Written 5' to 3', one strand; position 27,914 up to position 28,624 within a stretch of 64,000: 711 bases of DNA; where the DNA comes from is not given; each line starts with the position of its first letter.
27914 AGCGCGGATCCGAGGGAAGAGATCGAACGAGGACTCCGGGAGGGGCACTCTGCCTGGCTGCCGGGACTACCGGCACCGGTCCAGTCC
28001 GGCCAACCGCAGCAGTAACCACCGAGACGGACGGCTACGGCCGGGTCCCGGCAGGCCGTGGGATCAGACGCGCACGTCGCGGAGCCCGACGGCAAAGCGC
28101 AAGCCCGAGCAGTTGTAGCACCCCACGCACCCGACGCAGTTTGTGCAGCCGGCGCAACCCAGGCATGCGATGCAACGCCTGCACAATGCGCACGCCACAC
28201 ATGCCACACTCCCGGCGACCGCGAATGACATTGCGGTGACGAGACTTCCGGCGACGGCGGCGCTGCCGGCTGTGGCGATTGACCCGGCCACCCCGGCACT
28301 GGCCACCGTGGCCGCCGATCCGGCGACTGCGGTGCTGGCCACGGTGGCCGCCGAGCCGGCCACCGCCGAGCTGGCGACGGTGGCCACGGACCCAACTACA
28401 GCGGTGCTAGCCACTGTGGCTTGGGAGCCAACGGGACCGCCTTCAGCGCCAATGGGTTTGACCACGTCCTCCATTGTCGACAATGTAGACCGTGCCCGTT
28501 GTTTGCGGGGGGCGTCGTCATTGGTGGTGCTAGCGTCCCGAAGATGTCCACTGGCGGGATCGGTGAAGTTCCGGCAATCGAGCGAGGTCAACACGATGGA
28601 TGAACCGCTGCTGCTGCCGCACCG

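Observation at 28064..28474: Orphan 136-codon ORF built from one unbroken period-3 register: 25 x [G/A]-[S/T/V]-x triplets followed by 11 cysteines spaced exactly CxxC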

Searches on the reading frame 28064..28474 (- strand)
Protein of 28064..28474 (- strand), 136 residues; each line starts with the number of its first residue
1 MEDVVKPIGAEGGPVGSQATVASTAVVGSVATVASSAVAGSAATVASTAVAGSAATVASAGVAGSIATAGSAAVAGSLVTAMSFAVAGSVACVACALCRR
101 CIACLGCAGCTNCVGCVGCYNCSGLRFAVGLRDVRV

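Call 4: search_protein_families(library=ncbifam, proteins=[window:28064-28474:-], max_evalue=1)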
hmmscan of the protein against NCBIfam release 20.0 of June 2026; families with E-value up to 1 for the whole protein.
window:28064-28474:- (136 aa): 1 family
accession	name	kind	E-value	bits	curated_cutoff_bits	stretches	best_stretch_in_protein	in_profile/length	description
NF040510.1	avirulen_svx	equivalog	0.99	8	625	0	11-88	466-542/601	Svx/AvrXca family virulence/avirulence protein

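Call 5: search_protein_families(library=pfam, proteins=[window:28064-28474:-], max_evalue=1)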
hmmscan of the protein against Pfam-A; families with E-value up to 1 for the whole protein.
window:28064-28474:- (136 aa): 0 families

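Call 6: find_homologous_proteins(query=window:28064-28474:-, max_evalue=0.01)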
Query window:28064-28474:- (136 aa): 13 proteins with E <= 0.01 among 8000 candidates.
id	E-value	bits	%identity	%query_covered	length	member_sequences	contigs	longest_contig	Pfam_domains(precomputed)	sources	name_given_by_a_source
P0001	3.1e-31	126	68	88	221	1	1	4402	-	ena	-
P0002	7.5e-30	121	69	79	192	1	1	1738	-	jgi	jgi:hypothetical protein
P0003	1.8e-24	104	86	47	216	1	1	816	PF00132.31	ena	-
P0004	4.0e-22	97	69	52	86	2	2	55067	-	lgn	-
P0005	1.1e-21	95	56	89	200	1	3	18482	-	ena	-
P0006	2.3e-20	91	62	86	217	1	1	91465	-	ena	-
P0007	1.4e-18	85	50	89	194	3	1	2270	-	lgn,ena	-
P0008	9.3e-16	76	60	79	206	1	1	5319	-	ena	-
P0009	7.4e-15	73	60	65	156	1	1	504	-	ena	-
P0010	3.6e-5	42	65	51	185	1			-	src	-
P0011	2.2e-4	39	68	48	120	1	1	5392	-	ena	-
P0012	7.9e-4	37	54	74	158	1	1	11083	-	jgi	jgi:hypothetical protein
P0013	8.5e-3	34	60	48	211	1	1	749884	-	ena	-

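Call 11: find_related_loci(query=A1, collection=genome_contigs, flank=10000)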
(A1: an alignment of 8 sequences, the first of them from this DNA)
Query A1 (136 aa) in genome_contigs; peptide patterns used: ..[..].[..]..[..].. (x = any residue, [..] = any of these).
600 stretches matched a pattern (row limit reached: there are more); 520 encode a relative of the query (tblastn E <= 1e-3); the best 80 are kept; 80 distinct loci.
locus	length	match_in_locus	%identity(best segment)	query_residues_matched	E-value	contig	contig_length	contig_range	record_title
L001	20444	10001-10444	73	1-136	3e-55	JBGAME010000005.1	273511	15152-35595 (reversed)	MAG: Mycobacterium sp. isolate MAG_MBR_H10.64 MBRH10-64_opera_contig_172, whole genome shotgun sequence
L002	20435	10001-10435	75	1-135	7e-51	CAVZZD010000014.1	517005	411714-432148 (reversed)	MAG: uncultured Actinomycetota bacterium isolate MFD03975.bin.2.193 genome assembly, contig: contig_3585, whole genome s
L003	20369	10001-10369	77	1-135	8e-50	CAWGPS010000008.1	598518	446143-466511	MAG: uncultured Actinomycetota bacterium isolate MFD05502.bin.1.225 genome assembly, contig: contig_32685, whole genome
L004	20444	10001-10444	76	1-136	2e-49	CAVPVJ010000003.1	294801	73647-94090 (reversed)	MAG: uncultured Actinomycetota bacterium isolate MFD00082.bin.1.92 genome assembly, contig: contig_11491, whole genome s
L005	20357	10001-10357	86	18-136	5e-49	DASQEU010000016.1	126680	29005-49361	MAG TPA_asm: Mycobacterium sp. isolate SMAG_U11762 k141_360847, whole genome shotgun sequence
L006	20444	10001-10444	70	1-136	7e-47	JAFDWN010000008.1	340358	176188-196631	MAG: Actinomycetota bacterium isolate SZAS-8 ACTI-TMP-2__8__length-340358, whole genome shotgun sequence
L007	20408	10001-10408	68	2-135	8e-46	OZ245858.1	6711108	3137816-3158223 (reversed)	MAG: Mycobacterium sp. isolate 992e98e9-2b4b-4d6c-8e35-8358b66853ef genome assembly, chromosome: 1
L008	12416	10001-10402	67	15-136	1e-45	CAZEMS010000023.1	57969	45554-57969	MAG TPA_asm: uncultured Mycobacterium sp. isolate SRP334346_co1_171 genome assembly, contig: NODE_624_length_57969_cov_9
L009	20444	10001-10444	74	1-136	4e-45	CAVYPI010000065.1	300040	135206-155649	MAG: uncultured Actinomycetota bacterium isolate MFD05841.bin.2.120 genome assembly, contig: contig_37085, whole genome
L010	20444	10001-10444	72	1-136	1e-44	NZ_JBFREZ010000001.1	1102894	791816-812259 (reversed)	Mycobacterium sp. 2YAF39 SCAFFOLD_0, whole genome shotgun sequence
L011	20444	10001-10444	71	1-136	4e-43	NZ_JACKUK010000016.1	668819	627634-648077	Mycobacterium barrassiae strain CCUG 50398 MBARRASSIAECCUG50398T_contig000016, whole genome shotgun sequence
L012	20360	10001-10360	70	16-135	1e-42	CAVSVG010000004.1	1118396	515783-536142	MAG: uncultured Actinomycetota bacterium isolate MFD06298.bin.2.132 genome assembly, contig: contig_17908, whole genome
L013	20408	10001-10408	79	1-136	2e-42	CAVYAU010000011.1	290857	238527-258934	MAG: uncultured Actinomycetota bacterium isolate MFD03044.bin.1.95 genome assembly, contig: contig_23649, whole genome s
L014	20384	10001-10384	73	6-134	1e-42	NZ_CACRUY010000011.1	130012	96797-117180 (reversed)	Mycobacterium sp. Marseille-P9652, whole genome shotgun sequence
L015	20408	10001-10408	76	1-136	2e-51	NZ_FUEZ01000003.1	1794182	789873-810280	Mycobacterium numidiamassiliense strain AB215, whole genome shotgun sequence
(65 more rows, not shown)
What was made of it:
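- Checked: More than 520 loci in reference genomes encode relatives (call 11).
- More than 520 related loci in one-per-species genomes (call 11). Columns 0-9 of the ladder are 100% conserved by construction, because they were the pattern used to fetch the loci (call 11).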

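Call 23: search_solved_structures(query=A1, max_evalue=10)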
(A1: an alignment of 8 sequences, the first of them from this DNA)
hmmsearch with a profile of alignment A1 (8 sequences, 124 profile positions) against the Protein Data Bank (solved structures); distinct sequences matched with E-value up to 10: 1.
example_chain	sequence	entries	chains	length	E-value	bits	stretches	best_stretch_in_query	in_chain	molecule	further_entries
9fgq_K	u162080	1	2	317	1.4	12.1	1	25-54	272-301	Cell division cycle protein 27 homolog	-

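Call 29: predict_structure(alignment_id=A1)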
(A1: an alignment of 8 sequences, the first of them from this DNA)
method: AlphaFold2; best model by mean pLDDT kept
length: 136 residues; sequences in the alignment: 8
mean_pLDDT: 49.6   pTM: 0.33
mean pLDDT of the five models: 49.6, 48.7, 43.4, 41.3, 38.7
residues with pLDDT >= 90: 0; 70-90: 38; 50-70: 11; < 50: 87
segments of 3 or more residues with pLDDT < 50: 1-3, 5-88
pLDDT, mean of each block of 10 residues (from residue 1): 43 41 33 30 31 32 33 37 43 73 80 83 78 61
secondary structure, 60 per line:
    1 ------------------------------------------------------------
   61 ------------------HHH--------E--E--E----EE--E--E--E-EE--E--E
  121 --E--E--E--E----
elements in order:

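Call 33: fold_search(model_id=the predicted structure, library=pdb)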
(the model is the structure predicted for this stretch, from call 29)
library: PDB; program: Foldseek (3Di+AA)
matches with E <= 10: 30; with E <= 0.001: 0
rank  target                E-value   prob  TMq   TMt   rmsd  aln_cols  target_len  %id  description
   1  9fyr_A                9.2e-01  0.05  0.12  0.04  10.1        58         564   12  Cryo-EM structure of native SV2A in complex with TeNT-Hc, Pro-Macrobody 5 and Levetiracetam (released 2025-05-21)
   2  6es1_B                1.0e+00  0.02  0.11  0.13   9.2        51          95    8  Crystal structure of the binding domain from botulinum neurotoxin A2 bound to extracellular domain of human receptor S (released 2018-04-25)
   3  1ezg_A                1.1e+00  0.02  0.09  0.14   8.8        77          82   12  CRYSTAL STRUCTURE OF ANTIFREEZE PROTEIN FROM THE BEETLE, TENEBRIO MOLITOR (released 2000-08-09)
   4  1l1i_MODEL_1_A        1.4e+00  0.06  0.13  0.20   7.4        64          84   14  Solution Structure of the Tenebrio molitor Antifreeze Protein (released 2002-05-22)
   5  2bm4_B                1.9e+00  0.01  0.11  0.09   9.0        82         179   12  The Structure of MfpA (Rv3361c, C2 Crystal form). The Pentapeptide Repeat Protein from Mycobacterium tuberculosis Fold (released 2005-06-07)
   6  5cya_A                2.3e+00  0.02  0.10  0.09   9.7        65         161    9  Crystal structure of Arl2 GTPase-activating protein tubulin cofactor C (TBCC) (released 2015-08-12)
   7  9beu_B                2.3e+00  0.02  0.09  0.03   9.4        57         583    5  Structure of GH110B in complex with a lambda-carrageenan oligosaccharide (released 2025-08-27)
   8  2yuh_MODEL_1_A        3.3e+00  0.02  0.13  0.11   7.8        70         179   16  Solution structure of the C-terminal region in human tubulin folding cofactor C (released 2008-04-15)
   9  7uia_F                3.3e+00  0.01  0.10  0.11  10.2        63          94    6  Crystal structure of BoNT/E receptor binding domain in complex with SV2 and VHH (released 2023-04-05)
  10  8yk1_A                3.5e+00  0.01  0.08  0.02   8.7        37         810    8  Blood group B alpha-1,3-galactosidase AgaBb from Bifidobacterium bifidum, construct 23-844 (released 2024-07-10)
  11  8uo8                  4.3e+00  0.01  0.12  0.04  10.2        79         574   10  Structure of synaptic vesicle protein 2B with padsevonil (released 2024-05-22)
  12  1qrb                  4.6e+00  0.01  0.10  0.03   8.7        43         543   16  PLASTICITY AND STERIC STRAIN IN A PARALLEL BETA-HELIX: RATIONAL MUTATIONS IN P22 TAILSPIKE PROTEIN (released 2000-04-12)
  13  1qa1                  4.9e+00  0.02  0.10  0.03   6.2        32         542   19  TAILSPIKE PROTEIN, MUTANT V331G (released 2000-01-12)
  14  6kfn                  4.9e+00  0.01  0.08  0.04  10.1        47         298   13  Crystal structure of alginate lyase from Paenibacillus sp. str. FPU-7 (released 2019-10-30)
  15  9beh_A                4.9e+00  0.00  0.06  0.02   9.5        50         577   10  Structure of GH110A in complex with galactose-6-sulfate (released 2025-08-27)
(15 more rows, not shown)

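Call 36: search_protein_representatives(alignment_id=A1)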
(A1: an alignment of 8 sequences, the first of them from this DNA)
Query: 8 sequences, 124 profile positions. Proteins with E-value up to 0.001 (for the whole library): 155; up to 1e-10: 50; up to 1e-30: 15. The best 150 are listed.
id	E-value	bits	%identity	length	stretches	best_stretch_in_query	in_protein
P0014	5.2e-43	162.1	-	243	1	2-124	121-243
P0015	1.7e-42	160.5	-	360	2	13-124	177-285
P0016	5.7e-42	158.7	-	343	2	11-124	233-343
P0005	7.6e-41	155.1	-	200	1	4-123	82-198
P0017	4.5e-40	152.6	-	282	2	8-124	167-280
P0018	7.2e-38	145.5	-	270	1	9-124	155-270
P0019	7.4e-38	145.4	-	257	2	12-120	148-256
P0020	8.1e-38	145.3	-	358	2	12-124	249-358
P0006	3.3e-37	143.3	-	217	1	4-121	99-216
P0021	2.5e-34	134.1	-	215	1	8-123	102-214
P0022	8.2e-34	132.4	-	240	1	6-123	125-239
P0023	2.6e-31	124.3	-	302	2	16-123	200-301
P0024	2.6e-31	124.3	-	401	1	8-120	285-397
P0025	4.6e-31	123.5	-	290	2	19-123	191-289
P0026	5.2e-31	123.3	-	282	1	4-123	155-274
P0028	2.0e-28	115.0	-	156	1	18-122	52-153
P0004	7.8e-28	113.1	-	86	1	51-124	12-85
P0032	3.9e-24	101.1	-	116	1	54-124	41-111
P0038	4.6e-17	78.3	-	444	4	8-67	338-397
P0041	1.3e-15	73.6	-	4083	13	18-75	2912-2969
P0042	5.0e-15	71.7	-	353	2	12-69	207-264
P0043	8.0e-15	71.0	-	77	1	46-118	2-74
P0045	4.9e-14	68.5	-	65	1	58-123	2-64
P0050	2.7e-13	66.1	-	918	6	4-84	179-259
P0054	1.1e-11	60.9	-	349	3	6-82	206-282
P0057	1.9e-09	53.6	-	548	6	76-106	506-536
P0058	3.7e-09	52.7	-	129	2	67-112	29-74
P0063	3.8e-08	49.5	-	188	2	80-117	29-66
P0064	4.4e-08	49.3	-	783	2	7-81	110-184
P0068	4.6e-07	46.0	-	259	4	74-114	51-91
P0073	2.1e-06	43.9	-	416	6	9-74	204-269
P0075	2.5e-06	43.6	-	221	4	74-111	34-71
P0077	4.5e-06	42.8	-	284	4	34-111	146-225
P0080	8.1e-06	41.9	-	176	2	78-115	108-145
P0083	1.2e-05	41.4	-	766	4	12-83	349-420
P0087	1.3e-05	41.2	-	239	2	55-111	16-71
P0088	1.6e-05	41.0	-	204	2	76-109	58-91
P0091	3.5e-05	39.9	-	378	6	76-111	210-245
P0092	4.5e-05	39.5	-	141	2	82-124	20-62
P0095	5.3e-05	39.3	-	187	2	76-123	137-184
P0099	6.7e-05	39.0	-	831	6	8-90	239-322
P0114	1.4e-04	37.9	-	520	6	74-110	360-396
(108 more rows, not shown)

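Call 38: list_cluster_members(proteins=[window:28064-28474:-, P0004, P0014, P0018, P0032, P0045, P0043, P0005, P0006, P0028])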
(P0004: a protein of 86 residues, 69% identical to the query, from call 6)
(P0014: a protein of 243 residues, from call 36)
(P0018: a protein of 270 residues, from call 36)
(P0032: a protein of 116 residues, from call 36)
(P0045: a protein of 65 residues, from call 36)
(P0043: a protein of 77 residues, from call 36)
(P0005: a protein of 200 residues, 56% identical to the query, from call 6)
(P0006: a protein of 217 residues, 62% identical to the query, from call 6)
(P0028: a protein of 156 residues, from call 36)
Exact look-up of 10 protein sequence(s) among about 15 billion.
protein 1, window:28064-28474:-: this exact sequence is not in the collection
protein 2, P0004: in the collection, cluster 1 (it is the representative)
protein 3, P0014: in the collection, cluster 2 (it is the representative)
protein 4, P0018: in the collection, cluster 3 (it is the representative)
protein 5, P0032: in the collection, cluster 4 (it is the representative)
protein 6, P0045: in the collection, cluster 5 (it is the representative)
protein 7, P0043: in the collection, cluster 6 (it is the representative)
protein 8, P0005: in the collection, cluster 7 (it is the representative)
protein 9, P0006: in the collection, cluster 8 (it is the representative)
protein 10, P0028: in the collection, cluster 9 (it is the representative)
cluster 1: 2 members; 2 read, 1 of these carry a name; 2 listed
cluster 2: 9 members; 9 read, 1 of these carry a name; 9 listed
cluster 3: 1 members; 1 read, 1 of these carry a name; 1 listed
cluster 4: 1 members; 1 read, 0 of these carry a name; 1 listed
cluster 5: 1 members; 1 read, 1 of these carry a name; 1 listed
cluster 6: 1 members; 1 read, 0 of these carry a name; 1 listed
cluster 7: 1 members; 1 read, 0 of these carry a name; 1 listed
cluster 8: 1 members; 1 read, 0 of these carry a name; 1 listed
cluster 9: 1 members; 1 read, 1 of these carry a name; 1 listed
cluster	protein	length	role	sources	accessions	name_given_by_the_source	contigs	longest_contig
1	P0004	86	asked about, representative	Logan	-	-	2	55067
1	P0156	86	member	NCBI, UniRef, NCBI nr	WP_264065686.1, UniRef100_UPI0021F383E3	hypothetical protein [Mycolicibacterium komossense] | hypothetical protein n=1 Tax=Mycolicibacterium komossense TaxID=1779 RepID=UPI0021F383E3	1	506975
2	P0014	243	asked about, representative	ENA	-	-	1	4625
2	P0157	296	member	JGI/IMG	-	hypothetical protein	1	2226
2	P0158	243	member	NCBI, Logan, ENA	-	-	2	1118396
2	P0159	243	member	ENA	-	-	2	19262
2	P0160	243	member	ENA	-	-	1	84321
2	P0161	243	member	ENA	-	-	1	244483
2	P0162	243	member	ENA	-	-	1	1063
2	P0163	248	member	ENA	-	-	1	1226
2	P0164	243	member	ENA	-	-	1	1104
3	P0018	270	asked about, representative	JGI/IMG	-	hypothetical protein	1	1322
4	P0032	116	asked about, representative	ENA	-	-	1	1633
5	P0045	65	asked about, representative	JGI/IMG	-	hypothetical protein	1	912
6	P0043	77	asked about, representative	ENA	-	-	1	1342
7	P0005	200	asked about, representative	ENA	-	-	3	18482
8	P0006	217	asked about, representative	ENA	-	-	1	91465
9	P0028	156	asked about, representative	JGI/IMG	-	hypothetical protein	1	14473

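Call 51: predict_structure(alignment_id=A3)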
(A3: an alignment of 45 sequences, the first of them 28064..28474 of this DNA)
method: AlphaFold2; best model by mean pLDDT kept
length: 136 residues; sequences in the alignment: 45
mean_pLDDT: 54.2   pTM: 0.33
mean pLDDT of the five models: 54.2, 52.7, 52.5, 52.0, 45.8
residues with pLDDT >= 90: 0; 70-90: 34; 50-70: 33; < 50: 69
segments of 3 or more residues with pLDDT < 50: 11-71, 132-136
pLDDT, mean of each block of 10 residues (from residue 1): 54 44 37 35 36 35 41 51 57 83 87 86 64 48
secondary structure, 60 per line:
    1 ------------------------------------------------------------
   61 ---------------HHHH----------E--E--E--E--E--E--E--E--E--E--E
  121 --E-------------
elements in order: H76-79
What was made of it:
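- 28103..28210 (-): Cys ladder, residues 89-124: 12 register positions (S89 plus 11 Cys) making 36 residues, or three 12-residue units, ending in C-S-G. AF2 gives pLDDT 83-87 with a backbone bridge every third residue (call 51).
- On Insect antifreeze 12-residue beta-helix (PF02420, TmAFP): AF2 gives pLDDT 83-87 for the ladder only, with period-3 bridges (call 51).
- Two AF2 runs give pLDDT 73-87 for residues 90-125, with an unbroken run of single-residue bridges every third residue (calls 29, 51). AF2 confidence for the Ser/Thr repeat region is poor (pLDDT 30-45, calls 29, 51). AF2 places a short helix there (call 51).
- Tried and rejected: An alignment of database proteins raised ladder confidence only modestly and did not rescue the repeat region (call 51).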

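Call 54: fold_search(model_id=the predicted structure, library=pdb)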
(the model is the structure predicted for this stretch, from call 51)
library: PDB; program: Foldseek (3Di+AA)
matches with E <= 10: 6; with E <= 0.001: 0
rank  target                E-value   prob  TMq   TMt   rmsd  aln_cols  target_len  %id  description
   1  8u1o_o                3.4e+00  0.01  0.07  0.02   9.9        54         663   20  In situ cryo-EM structure of bacteriophage P22 tailspike protein complex at 3.4A resolution (released 2023-11-29)
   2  1l1i_MODEL_1_A        4.6e+00  0.01  0.09  0.13   8.6        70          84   20  Solution Structure of the Tenebrio molitor Antifreeze Protein (released 2002-05-22)
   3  4jra_D                5.2e+00  0.02  0.12  0.16   6.4        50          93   14  CRYSTAL STRUCTURE OF THE BOTULINUM NEUROTOXIN A RECEPTOR-BINDING DOMAIN IN COMPLEX WITH THE LUMINAL DOMAIN Of SV2C (released 2013-11-20)
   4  5zru_A                6.7e+00  0.01  0.08  0.03  12.4        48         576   14  Crystal structure of Agl-KA catalytic domain (released 2019-10-23)
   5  8jle_A                6.7e+00  0.00  0.07  0.08  10.3        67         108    9  Cryo-EM structure of SV2A LD4 in complex with BoNT/A2 Hc in the SV2A-levetiracetam-BoNT/A2 Hc complex (released 2024-05-01)
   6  8jli_A                8.6e+00  0.01  0.10  0.04   9.7        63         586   10  Cryo-EM structure of SV2A dimer in complex levetiracetam (released 2024-05-01)
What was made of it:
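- On Insect antifreeze 12-residue beta-helix (PF02420, TmAFP): Foldseek E-values are at least 0.9 (calls 33, 54).
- The Foldseek top lists are non-significant, but call 33's consists mostly of beta-solenoids (call 54's six hits are mixed) and both include TmAFP 1ezg/1l1i (calls 33, 54).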

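Call 60: find_related_loci(query=A1, collection=viral_contigs, flank=8000)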
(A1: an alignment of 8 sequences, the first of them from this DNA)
Query A1 (136 aa) in viral_contigs; peptide patterns used: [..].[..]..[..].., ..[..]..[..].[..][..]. (x = any residue, [..] = any of these).
170 stretches matched a pattern; 8 encode a relative of the query (tblastn E <= 1e-3); 8 distinct loci.
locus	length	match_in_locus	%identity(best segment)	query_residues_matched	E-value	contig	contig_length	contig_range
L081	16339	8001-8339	49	90-135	4e-6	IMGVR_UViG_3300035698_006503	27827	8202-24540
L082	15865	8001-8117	44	98-136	7e-6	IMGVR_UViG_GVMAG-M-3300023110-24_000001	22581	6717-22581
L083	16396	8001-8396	30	12-133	1e-5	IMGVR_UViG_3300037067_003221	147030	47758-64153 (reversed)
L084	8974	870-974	54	90-124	1e-5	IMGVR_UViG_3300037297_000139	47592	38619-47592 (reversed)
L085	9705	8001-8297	27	15-124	3e-5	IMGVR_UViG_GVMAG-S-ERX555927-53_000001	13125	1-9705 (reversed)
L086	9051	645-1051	50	58-134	4e-5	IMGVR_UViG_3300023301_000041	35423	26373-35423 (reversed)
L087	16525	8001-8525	36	32-130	4e-5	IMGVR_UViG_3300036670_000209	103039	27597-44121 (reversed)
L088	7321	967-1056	57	95-124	5e-5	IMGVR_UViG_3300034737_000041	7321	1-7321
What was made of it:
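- Tried and rejected: Only weak ladder-only matches appear in viral contigs (call 60).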

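Call 61: search_dna_similar(query=window:28064-28474:-, collection=plasmids, mode=protein, max_evalue=0.001)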
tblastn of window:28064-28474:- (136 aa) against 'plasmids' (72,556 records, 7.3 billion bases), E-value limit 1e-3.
No match.
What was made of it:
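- Tried and rejected: There is no copy on plasmids (call 61).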

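Call 65: search_protein_families(library=ncbifam, alignment_id=A2, max_evalue=1)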
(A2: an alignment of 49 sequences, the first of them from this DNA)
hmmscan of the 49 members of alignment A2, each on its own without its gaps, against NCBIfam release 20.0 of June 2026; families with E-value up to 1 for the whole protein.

A. member 1, seq(136 aa): 1 family
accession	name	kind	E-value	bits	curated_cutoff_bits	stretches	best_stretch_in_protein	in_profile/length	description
NF040510.1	avirulen_svx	equivalog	0.99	8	625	0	11-88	466-542/601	Svx/AvrXca family virulence/avirulence protein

B. families by the number of members that match (of 49 scanned): 19 families
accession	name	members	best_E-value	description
NF038313.3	HisXaaSer_A4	10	0.0056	His-Xaa-Ser repeat protein HxsA4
NF038329.2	gly_rich_SclB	5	0.011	LPXTG-anchored collagen-like adhesin Scl2/SclB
NF008991.0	PRK12334.2-3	4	0.05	nucleoside triphosphate pyrophosphohydrolase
NF033482.1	RiPP_thiocil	2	0.018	thiocillin family RiPP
NF046116.1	adhesin_Lcl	2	0.021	collagen-like adhesin Lcl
TIGR03601.1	B_an_ocin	1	0.0012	heterocycloanthracin/sonorensin family bacteriocin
TIGR01853.1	lipid_A_lpxD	1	0.014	UDP-3-O-(3-hydroxymyristoyl)glucosamine N-acyltransferase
TIGR03122.1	one_C_dehyd_C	1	0.036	formylmethanofuran dehydrogenase subunit C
TIGR02823.1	oxido_YhdH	1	0.07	acrylyl-CoA reductase family protein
NF033849.1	ser_rich_anae_1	1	0.12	serine-rich protein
NF002060.0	PRK00892.1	1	0.14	UDP-3-O-(3-hydroxymyristoyl)glucosamine N-acyltransferase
TIGR00169.1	leuB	1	0.16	3-isopropylmalate dehydrogenase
NF009232.0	PRK12582.1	1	0.28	acyl-CoA synthetase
NF012204.1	adhes_FxxPxG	1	0.29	leukotoxin LktA family filamentous adhesin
NF006056.0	PRK08204.1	1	0.34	hypothetical protein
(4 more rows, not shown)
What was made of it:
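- On Heterocycloanthracin/sonorensin precursor (TIGR03601): One of 49 members hits at E = 1.2e-3 (call 65).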

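Call 66: search_protein_families(library=pfam, alignment_id=A2, max_evalue=1)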
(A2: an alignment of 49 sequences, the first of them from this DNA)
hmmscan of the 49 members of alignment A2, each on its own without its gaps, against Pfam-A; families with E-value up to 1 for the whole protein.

A. member 1, seq(136 aa): 0 families

B. families by the number of members that match (of 49 scanned): 8 families
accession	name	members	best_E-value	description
PF01391.23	Collagen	12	0.001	Collagen triple helix repeat (20 copies)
PF20646.2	Hpf1_C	1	0.053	Hpf1 C-terminal YTTT repeat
PF10082.15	BBP2_2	1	0.14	Putative beta-barrel porin 2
PF06933.16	SSP160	1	0.22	Special lobe-specific silk protein SSP160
PF16214.10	AC_N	1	0.24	Adenylyl cyclase N-terminal extracellular and transmembrane region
PF06109.18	HlyE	1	0.53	Haemolysin E (HlyE)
PF03566.19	Peptidase_A21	1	0.81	Peptidase family A21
PF00180.25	Iso_dh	1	0.94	Isocitrate/isopropylmalate dehydrogenase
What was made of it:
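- On Collagen / His-Xaa-Ser (HxsA) triplet-repeat proteins: The best E-values are 1e-3 (Collagen, 12 of 49 members) and 5.6e-3 (HxsA4, 10 of 49), all sub-threshold (calls 65, 66).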

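Call 67: find_encoding_contigs(protein=P0006, flank=10000, max_places=3)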
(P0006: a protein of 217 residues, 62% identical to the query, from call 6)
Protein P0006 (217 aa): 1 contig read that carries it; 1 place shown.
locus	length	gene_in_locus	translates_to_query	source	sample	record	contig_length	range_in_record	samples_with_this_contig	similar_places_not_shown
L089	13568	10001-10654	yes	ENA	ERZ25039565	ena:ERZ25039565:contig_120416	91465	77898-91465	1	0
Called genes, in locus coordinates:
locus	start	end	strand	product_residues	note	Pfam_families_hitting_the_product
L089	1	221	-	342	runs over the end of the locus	-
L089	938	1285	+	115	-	PF00111:Fer2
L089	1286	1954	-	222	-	-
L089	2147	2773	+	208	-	PF00072:Response_reg, PF00196:GerE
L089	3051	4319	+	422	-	PF07730:HisKA_3, PF02518:HATPase_c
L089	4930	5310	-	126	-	-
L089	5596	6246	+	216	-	-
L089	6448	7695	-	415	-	-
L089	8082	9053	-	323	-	PF00723:Glyco_hydro_15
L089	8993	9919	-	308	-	-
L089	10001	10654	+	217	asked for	-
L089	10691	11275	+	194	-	-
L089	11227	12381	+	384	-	-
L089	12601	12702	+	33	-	-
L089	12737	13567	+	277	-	?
